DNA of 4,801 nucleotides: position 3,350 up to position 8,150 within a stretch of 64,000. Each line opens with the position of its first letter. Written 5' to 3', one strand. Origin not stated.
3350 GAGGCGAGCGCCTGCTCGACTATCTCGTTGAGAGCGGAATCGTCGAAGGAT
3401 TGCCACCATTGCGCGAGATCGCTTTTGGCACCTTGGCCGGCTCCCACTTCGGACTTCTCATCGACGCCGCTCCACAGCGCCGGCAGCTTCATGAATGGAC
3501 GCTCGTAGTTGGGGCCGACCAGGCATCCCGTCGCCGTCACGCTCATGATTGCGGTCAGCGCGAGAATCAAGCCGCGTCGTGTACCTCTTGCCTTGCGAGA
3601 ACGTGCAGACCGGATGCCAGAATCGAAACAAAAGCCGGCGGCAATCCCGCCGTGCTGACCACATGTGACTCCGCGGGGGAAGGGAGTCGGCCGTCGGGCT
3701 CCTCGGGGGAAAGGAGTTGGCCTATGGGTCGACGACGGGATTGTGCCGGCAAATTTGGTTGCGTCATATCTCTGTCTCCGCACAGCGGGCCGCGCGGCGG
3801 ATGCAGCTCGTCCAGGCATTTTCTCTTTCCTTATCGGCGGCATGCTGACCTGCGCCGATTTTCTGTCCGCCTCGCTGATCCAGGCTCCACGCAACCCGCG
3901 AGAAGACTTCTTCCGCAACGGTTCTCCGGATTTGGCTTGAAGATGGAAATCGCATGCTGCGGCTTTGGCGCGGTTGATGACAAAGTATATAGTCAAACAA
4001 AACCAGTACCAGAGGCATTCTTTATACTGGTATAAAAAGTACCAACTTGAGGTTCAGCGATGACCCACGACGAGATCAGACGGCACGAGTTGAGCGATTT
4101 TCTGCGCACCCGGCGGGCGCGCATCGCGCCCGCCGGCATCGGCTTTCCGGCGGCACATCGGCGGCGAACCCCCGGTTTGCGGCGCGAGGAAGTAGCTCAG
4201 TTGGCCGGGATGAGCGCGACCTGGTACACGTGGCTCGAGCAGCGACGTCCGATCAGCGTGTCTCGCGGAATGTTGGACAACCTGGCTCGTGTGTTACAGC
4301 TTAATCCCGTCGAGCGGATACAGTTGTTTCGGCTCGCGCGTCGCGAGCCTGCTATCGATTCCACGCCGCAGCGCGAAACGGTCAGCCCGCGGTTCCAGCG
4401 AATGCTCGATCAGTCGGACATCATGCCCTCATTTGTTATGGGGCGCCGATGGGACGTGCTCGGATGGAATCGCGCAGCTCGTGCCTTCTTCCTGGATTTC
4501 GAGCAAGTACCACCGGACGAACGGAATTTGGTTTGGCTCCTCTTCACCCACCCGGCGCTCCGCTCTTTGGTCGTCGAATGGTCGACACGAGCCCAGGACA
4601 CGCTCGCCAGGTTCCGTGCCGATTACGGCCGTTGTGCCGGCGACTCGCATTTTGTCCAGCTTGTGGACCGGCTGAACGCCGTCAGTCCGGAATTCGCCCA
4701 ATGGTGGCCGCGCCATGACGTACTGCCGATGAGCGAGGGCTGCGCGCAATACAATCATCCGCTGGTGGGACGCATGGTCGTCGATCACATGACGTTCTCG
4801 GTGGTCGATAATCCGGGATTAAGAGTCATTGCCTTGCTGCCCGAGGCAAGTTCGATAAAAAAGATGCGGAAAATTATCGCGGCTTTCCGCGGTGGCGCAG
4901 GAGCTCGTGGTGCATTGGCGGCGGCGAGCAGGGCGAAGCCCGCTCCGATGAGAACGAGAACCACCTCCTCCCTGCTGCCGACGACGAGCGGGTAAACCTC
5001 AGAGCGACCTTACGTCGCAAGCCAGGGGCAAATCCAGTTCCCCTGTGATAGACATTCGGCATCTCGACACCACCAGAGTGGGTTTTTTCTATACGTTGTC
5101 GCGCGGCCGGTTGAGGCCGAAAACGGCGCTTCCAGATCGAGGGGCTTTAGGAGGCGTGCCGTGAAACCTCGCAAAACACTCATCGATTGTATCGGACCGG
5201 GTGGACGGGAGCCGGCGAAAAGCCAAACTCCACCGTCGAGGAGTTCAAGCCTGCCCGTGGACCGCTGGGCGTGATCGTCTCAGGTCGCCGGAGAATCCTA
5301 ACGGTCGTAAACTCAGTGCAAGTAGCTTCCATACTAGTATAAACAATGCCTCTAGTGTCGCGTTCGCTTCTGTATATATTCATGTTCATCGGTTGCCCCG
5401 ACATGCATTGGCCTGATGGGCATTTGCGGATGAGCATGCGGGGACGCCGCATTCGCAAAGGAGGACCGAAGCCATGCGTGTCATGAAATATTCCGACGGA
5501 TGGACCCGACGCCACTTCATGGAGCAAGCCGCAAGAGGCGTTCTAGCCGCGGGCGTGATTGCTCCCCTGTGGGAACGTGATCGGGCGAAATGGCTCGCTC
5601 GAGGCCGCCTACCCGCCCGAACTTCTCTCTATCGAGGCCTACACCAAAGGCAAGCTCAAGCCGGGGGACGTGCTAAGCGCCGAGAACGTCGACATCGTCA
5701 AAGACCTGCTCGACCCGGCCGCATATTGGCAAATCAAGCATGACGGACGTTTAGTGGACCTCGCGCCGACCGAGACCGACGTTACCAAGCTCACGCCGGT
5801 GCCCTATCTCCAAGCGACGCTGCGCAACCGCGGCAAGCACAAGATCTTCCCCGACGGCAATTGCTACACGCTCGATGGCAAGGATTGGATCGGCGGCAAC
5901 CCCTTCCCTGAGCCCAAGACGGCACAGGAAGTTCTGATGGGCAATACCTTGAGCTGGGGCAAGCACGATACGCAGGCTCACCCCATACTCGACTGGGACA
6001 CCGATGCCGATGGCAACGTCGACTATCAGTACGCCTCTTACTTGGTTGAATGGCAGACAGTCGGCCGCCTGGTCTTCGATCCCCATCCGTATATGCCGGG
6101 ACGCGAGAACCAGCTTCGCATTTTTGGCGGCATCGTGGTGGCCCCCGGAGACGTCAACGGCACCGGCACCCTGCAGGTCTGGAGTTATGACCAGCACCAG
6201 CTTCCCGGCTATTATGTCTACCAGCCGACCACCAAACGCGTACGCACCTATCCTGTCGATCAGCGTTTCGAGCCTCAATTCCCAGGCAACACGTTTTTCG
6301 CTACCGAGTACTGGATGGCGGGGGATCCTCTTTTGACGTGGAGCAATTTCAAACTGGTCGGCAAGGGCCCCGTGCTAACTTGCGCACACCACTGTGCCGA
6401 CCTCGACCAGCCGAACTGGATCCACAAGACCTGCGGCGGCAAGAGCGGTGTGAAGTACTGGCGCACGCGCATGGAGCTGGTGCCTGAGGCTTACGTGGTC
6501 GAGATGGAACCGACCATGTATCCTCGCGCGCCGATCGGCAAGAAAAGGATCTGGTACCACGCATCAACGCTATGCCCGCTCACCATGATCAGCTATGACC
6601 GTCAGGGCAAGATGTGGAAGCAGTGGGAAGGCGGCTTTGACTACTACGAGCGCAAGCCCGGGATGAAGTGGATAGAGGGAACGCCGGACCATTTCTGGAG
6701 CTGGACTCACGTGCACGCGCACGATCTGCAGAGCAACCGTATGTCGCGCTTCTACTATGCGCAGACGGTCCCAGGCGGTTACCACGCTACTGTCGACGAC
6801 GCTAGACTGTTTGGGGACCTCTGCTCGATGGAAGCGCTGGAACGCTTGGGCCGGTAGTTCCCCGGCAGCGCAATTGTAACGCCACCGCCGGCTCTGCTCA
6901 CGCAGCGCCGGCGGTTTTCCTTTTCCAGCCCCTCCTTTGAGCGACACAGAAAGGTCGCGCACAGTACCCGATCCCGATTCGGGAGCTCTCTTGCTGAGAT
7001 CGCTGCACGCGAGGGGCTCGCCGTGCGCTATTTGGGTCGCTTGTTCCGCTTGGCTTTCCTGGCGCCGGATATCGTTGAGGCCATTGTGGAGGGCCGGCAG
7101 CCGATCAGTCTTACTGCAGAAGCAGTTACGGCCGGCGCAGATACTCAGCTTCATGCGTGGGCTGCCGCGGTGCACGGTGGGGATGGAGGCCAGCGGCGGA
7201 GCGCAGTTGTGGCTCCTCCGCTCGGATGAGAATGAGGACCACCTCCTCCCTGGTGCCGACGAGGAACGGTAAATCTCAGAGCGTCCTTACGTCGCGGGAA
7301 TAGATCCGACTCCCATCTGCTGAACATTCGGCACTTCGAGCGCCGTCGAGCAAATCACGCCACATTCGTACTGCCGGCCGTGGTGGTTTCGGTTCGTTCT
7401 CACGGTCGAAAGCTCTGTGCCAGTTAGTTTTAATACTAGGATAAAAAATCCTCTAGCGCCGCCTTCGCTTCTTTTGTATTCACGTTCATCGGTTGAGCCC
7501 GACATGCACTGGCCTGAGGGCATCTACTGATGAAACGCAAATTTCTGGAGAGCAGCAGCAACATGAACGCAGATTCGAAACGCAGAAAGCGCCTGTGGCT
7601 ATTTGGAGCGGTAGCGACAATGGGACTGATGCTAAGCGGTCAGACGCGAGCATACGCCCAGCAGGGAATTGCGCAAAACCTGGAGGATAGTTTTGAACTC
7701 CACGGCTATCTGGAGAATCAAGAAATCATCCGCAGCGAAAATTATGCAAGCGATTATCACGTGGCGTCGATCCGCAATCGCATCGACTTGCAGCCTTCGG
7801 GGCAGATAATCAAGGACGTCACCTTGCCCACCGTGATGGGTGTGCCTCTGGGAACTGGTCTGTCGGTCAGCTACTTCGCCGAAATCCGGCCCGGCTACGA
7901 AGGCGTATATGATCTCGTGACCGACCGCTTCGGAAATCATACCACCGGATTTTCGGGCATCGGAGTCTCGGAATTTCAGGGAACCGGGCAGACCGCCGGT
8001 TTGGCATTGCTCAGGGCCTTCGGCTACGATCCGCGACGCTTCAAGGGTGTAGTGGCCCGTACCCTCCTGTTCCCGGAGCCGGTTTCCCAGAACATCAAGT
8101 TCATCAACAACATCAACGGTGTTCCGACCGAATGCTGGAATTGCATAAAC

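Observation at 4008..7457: One directional ~40-nt element sits upstream of three transcription units around an MmyB-like regulator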

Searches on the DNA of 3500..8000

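Call 21: search_rna_families(source=window, start=3500, end=8000, threshold=evalue, max_evalue=1)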
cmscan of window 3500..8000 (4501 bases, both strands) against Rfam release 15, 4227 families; matches with E-value up to 1: 0.
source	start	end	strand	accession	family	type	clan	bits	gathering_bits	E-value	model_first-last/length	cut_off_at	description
